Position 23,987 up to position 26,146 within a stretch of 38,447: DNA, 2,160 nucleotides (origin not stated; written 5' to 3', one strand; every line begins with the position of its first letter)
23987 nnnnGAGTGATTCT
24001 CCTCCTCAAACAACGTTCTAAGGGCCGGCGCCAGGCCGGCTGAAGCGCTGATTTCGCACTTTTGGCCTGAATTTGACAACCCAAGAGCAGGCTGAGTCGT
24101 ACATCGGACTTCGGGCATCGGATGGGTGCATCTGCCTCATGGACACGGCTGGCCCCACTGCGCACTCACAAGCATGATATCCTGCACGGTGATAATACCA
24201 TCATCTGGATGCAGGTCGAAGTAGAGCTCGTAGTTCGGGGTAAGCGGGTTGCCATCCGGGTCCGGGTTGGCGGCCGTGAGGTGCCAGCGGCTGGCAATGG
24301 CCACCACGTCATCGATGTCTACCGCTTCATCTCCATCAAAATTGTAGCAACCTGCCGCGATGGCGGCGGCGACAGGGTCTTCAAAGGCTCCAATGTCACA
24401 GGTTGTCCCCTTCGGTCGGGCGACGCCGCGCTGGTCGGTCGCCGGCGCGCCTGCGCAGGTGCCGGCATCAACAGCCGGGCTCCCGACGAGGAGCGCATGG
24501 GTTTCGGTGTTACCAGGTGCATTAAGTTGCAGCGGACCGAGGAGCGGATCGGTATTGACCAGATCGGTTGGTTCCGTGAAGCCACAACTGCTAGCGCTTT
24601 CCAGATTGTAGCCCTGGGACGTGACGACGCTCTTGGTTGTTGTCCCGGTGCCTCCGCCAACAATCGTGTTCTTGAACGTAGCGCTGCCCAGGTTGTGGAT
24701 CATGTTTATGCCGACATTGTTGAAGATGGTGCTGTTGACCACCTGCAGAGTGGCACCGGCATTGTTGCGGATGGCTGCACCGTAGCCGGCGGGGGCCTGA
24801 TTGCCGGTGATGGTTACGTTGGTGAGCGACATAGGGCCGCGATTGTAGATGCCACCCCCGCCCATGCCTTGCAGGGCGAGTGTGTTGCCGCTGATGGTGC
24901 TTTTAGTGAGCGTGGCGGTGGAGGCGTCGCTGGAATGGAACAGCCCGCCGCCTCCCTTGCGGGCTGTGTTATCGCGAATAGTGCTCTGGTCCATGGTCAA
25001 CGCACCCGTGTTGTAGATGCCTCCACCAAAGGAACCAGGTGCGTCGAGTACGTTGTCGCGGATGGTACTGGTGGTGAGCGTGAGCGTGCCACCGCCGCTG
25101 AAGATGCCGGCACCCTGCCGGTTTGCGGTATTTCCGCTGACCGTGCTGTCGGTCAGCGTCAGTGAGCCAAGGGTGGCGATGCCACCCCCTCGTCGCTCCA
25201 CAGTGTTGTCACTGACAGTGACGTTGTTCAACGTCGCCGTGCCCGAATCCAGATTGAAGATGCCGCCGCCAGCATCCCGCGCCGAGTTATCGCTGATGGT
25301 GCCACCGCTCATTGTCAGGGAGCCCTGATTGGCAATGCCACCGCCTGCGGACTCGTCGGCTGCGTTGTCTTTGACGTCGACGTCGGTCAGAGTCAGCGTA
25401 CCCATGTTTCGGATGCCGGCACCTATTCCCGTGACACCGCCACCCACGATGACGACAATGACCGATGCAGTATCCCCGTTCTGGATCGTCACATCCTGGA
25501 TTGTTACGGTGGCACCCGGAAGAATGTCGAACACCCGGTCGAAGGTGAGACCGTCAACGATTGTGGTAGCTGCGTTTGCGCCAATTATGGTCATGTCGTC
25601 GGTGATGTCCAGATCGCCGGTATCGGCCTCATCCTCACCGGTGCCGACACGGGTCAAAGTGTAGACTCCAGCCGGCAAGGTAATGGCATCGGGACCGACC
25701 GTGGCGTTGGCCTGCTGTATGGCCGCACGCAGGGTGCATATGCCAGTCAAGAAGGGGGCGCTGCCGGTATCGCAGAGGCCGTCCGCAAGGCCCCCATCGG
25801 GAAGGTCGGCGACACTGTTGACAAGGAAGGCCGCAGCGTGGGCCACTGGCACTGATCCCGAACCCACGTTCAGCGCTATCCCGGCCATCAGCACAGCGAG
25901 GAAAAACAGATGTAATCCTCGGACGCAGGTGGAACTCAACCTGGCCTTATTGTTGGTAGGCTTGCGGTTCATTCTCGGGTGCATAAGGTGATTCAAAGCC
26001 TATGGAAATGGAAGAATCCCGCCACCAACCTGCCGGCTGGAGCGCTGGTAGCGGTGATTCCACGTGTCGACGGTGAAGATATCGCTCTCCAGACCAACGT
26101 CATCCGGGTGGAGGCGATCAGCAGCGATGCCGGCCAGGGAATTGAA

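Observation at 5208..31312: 12,923-bp perfect direct repeat: N-H-G, S and most of P duplicated in tandem (period 13,182 bp)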

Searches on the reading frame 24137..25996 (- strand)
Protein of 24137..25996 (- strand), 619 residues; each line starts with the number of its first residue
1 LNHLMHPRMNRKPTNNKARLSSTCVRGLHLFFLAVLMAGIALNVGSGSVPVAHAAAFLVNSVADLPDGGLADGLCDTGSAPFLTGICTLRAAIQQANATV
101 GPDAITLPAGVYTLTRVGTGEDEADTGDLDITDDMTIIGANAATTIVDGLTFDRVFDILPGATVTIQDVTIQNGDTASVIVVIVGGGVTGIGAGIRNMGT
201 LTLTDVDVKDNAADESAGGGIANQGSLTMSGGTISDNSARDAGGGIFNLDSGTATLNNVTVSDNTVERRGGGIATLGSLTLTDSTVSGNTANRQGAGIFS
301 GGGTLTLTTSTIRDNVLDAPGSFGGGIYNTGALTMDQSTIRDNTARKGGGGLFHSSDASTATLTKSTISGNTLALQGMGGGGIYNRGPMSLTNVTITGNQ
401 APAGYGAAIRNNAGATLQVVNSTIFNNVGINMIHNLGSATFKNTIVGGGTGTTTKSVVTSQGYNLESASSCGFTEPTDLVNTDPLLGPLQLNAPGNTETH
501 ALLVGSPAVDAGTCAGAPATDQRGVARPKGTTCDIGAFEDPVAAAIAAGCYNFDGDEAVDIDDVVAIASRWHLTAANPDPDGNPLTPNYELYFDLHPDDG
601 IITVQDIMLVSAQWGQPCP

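Call 3: search_protein_families(library=pfam, proteins=[window:24137-25996:-])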
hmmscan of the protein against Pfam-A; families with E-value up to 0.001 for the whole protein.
window:24137-25996:- (619 aa): 1 family
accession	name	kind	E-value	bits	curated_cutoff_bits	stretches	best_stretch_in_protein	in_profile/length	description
PF02415.23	Chlam_PMP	-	2.6e-06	27.6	20.6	0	283-300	1-18/19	Chlamydia polymorphic membrane protein (Chlamydia_PMP) repeat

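Call 7: find_encoding_contigs(protein=window:24137-25996:-, flank=10000, max_places=10)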
Protein window:24137-25996:- (619 aa): no gene with exactly this product is on record in the collection.
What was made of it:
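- Tried and rejected: The look-up with the longest H ORF failed because the called start differs (call 7).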

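Call 8: find_related_loci(query=window:24137-25996:-, collection=genome_contigs, flank=10000)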
Query window:24137-25996:- (619 aa) in genome_contigs; peptide patterns used: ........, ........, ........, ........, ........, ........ (x = any residue, [..] = any of these).
59 stretches matched a pattern; 18 encode a relative of the query (tblastn E <= 1e-3); 17 distinct loci.
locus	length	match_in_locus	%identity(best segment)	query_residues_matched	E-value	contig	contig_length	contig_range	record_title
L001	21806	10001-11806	66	5-619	0e+0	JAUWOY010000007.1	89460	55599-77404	MAG: Chloroflexota bacterium isolate CSMAG_2462 CSMAG_2462_k141_1424722_length_89460_cov_17.7318, whole genome shotgun s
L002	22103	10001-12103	37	88-427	7e-30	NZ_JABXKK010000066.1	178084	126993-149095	MAG: Nostoc sp. NMS8 NODE_44_length_178084_cov_93.9601, whole genome shotgun sequence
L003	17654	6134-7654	30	87-539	2e-28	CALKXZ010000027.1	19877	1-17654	MAG: uncultured Granulosicoccus sp. isolate H4_Bin_Bin_111_1 genome assembly, contig: c_000003430596, whole genome shotg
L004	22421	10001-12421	31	84-542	1e-27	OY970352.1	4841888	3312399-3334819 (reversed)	MAG: uncultured Acidobacteriota bacterium isolate MFD01916.bin.c.5 genome assembly, chromosome: 1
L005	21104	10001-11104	39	89-541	7e-26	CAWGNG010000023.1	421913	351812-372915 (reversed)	MAG: uncultured Planctomycetaceae bacterium isolate MFD01112.bin.1.69 genome assembly, contig: contig_3245, whole genome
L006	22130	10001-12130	39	154-539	3e-30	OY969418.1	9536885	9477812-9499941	MAG: uncultured Acidobacteriota bacterium isolate MFD09212.bin.c.1 genome assembly, chromosome: 1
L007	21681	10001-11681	37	102-539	1e-18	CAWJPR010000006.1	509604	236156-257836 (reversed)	MAG: uncultured Chloroflexia bacterium isolate MFD02979.bin.1.11 genome assembly, contig: contig_26293, whole genome sho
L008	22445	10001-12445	32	192-542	1e-18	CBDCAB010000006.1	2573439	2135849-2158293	MAG: Saprospiraceae bacterium isolate 89c166f5-a3d6-4986-a884-53281dbad9de genome assembly, contig: contig_6, whole geno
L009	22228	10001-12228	38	167-539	7e-19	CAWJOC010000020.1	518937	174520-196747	MAG: uncultured Planctomycetaceae bacterium isolate MFD02840.bin.1.420 genome assembly, contig: contig_22236, whole geno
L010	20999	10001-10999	35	127-406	2e-16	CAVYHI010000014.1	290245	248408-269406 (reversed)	MAG: uncultured Thermoleophilia bacterium isolate MFD03726.bin.2.115 genome assembly, contig: contig_41390, whole genome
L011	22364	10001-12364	35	216-418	2e-15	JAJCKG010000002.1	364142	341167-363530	Bacterium 210820-DFI.6.37 strain DFI.6.37 BCOECCGG_2, whole genome shotgun sequence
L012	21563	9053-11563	35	129-427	5e-15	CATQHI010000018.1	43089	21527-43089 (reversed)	MAG: Saprospiraceae bacterium isolate 748e1399-b7d7-4390-8430-30c69aa33ce9 genome assembly, contig: contig_18, whole gen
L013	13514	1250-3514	29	129-428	2e-19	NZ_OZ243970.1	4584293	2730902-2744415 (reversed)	MAG: Neolewinella sp. isolate 08e72015-ada2-4834-9480-50ae4ee189e4 chromosome 1, complete sequence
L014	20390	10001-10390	34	288-403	2e-10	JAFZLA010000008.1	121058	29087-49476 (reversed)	MAG: Treponema sp. isolate RGIG7863 Water_buffalos_Reticulum-4__c73816, whole genome shotgun sequence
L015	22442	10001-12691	35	85-539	3e-19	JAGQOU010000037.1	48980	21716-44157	MAG: Planctomycetales bacterium isolate HKST-UBA22 2008_41393, whole genome shotgun sequence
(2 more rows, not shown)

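Call 10: find_related_loci(query=window:24137-25996:-, collection=metagenome_contigs, flank=10000)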
Query window:24137-25996:- (619 aa) in metagenome_contigs; peptide patterns used: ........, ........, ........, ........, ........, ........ (x = any residue, [..] = any of these).
87 stretches matched a pattern; 11 encode a relative of the query (tblastn E <= 1e-3); 11 distinct loci.
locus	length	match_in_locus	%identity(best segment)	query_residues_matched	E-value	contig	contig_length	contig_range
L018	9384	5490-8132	37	55-549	1e-65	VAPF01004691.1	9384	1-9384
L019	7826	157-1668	33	88-539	9e-40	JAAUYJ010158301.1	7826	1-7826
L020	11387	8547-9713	34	192-539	5e-20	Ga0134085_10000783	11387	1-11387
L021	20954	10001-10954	30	30-427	6e-19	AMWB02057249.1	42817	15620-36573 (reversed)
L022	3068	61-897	35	168-425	1e-14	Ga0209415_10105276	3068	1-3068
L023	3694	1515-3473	29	33-538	2e-13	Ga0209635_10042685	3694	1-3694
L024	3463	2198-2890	30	195-410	2e-9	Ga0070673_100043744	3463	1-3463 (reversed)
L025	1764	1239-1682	30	128-355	7e-8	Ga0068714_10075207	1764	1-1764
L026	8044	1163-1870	24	200-399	7e-7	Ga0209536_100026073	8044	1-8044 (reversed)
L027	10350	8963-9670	24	200-399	9e-7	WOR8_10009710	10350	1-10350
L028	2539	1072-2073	26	192-427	8e-7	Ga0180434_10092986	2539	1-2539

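Call 35: search_protein_families(library=ncbifam, proteins=[window:24137-25996:-], max_evalue=0.01)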
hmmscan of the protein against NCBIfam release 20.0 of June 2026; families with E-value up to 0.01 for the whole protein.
window:24137-25996:- (619 aa): 3 families
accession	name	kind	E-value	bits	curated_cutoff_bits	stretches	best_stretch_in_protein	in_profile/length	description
NF041518.1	choice_anch_Q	domain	1.1e-24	86.5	25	1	483-539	1-56/58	choice-of-anchor Q domain-containing protein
TIGR04214.1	CSLREA_Nterm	domain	4.5e-05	23.2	25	1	57-97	1-27/27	CSLREA domain-containing protein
NF041520.1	flexitail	domain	0.004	17.9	40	1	554-618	39-107/107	flexitail domain-containing putative surface protein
